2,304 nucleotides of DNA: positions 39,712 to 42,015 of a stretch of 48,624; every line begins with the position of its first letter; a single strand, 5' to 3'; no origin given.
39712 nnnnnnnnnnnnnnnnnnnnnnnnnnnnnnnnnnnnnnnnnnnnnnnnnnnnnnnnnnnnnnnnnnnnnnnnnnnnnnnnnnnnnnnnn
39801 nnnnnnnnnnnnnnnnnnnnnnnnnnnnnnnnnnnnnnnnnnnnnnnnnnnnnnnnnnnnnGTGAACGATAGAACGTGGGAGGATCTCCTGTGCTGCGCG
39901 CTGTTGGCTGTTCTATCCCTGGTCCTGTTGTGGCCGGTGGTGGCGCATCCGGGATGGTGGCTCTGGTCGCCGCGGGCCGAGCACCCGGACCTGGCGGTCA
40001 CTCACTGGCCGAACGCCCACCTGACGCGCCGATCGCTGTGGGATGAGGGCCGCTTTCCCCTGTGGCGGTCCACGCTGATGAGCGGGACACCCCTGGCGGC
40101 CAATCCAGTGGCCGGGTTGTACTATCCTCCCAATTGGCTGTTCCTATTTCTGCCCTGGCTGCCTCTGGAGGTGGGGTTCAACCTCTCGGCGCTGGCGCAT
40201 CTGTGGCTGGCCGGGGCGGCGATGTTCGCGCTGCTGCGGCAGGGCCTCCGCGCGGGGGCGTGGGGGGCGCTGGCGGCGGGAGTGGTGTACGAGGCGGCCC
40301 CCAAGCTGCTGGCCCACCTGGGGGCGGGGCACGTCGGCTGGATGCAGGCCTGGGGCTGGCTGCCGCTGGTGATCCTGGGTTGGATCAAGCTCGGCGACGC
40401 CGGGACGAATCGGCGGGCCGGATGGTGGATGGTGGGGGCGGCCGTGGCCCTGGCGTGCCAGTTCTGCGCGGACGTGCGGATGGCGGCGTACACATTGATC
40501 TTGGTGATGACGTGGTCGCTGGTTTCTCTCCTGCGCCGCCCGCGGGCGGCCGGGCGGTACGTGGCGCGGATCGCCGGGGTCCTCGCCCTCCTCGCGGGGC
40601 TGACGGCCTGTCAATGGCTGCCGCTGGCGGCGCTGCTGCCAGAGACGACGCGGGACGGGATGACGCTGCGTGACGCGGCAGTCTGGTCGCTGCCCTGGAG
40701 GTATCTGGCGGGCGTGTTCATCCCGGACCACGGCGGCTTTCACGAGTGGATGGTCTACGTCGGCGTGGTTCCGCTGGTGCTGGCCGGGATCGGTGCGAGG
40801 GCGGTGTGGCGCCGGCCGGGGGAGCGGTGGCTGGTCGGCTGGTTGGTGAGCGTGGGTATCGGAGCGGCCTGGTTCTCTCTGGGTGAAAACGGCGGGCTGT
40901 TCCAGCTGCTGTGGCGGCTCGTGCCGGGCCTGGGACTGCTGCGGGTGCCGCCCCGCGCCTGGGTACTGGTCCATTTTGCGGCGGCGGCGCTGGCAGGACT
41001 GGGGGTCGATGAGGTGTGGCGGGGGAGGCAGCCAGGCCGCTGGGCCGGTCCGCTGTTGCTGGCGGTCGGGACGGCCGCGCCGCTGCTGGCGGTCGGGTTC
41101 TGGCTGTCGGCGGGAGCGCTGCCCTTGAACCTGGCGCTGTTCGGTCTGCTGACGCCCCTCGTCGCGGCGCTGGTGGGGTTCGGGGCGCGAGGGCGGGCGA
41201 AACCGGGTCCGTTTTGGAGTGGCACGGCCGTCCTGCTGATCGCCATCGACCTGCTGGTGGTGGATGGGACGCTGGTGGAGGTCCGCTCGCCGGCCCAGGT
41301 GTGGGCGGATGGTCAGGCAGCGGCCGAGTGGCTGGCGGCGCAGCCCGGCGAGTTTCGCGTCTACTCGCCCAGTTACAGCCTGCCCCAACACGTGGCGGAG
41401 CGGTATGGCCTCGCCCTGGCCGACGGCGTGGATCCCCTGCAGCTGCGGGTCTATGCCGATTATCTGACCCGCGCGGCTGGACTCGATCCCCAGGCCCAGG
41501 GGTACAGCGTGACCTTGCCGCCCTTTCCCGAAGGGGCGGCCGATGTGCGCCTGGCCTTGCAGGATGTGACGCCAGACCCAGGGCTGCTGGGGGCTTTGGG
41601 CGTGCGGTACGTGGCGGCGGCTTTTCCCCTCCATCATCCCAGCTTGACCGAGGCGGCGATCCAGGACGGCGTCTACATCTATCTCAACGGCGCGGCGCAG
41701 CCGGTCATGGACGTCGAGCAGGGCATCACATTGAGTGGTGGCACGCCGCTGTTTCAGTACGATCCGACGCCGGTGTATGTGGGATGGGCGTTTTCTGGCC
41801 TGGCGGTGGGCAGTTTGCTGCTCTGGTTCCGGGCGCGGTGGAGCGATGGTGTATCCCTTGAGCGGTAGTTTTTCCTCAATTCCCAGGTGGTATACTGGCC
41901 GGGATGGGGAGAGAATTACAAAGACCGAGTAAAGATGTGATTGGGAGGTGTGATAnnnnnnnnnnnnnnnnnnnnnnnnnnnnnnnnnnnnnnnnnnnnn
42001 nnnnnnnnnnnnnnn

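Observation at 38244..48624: Ten-kb array of six giant polytopic membrane proteins: duplicated [unassigned GT-C-like family + YfhO] modules around a membrane-embedded SpeE-like enzyme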

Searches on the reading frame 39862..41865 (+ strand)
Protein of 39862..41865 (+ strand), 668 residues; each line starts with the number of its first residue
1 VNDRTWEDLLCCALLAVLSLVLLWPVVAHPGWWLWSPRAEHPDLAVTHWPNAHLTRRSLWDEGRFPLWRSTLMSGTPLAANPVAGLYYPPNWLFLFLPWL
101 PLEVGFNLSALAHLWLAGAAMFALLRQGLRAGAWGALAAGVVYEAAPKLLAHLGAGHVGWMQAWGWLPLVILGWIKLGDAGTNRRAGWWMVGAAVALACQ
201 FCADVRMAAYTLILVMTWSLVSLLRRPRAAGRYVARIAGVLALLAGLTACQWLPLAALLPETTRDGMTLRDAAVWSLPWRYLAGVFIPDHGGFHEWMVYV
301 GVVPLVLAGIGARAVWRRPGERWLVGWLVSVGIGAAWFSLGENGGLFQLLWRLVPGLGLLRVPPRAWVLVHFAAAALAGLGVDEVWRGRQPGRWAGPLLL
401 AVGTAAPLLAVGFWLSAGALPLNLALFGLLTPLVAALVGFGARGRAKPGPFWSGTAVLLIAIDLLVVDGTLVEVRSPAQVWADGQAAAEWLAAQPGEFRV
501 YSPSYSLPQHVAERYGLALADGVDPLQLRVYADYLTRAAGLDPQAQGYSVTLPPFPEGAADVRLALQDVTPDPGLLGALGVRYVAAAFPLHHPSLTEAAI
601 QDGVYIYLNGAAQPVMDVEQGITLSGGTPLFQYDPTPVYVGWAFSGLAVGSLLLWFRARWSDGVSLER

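Call 4: search_protein_families(library=pfam, proteins=[window:39862-41865:+], max_evalue=1)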
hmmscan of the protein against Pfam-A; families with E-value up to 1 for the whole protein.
window:39862-41865:+ (668 aa): 2 families
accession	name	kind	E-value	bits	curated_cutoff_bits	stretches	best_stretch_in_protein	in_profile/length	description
PF09586.16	YfhO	-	8.6e-07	28.1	28.5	1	91-307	77-290/835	Bacterial membrane protein YfhO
PF14015.11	DUF4231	-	0.4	11.6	24.7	1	424-506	24-96/103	Protein of unknown function (DUF4231)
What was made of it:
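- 39862..41868 (+): Y1 (g2): divergent YfhO-superfamily GT-C membrane protein, 668 aa. Pfam YfhO scores 28.1 bits, just under the 28.5 cutoff (call 4).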

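Call 5: search_protein_families(library=ncbifam, proteins=[window:39862-41865:+], max_evalue=1)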
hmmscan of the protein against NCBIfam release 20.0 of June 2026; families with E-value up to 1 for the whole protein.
window:39862-41865:+ (668 aa): 1 family
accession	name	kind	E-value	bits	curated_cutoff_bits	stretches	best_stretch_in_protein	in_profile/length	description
NF033610.1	SLATT_3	domain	0.43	10.6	45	1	428-490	26-86/170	SLATT domain-containing protein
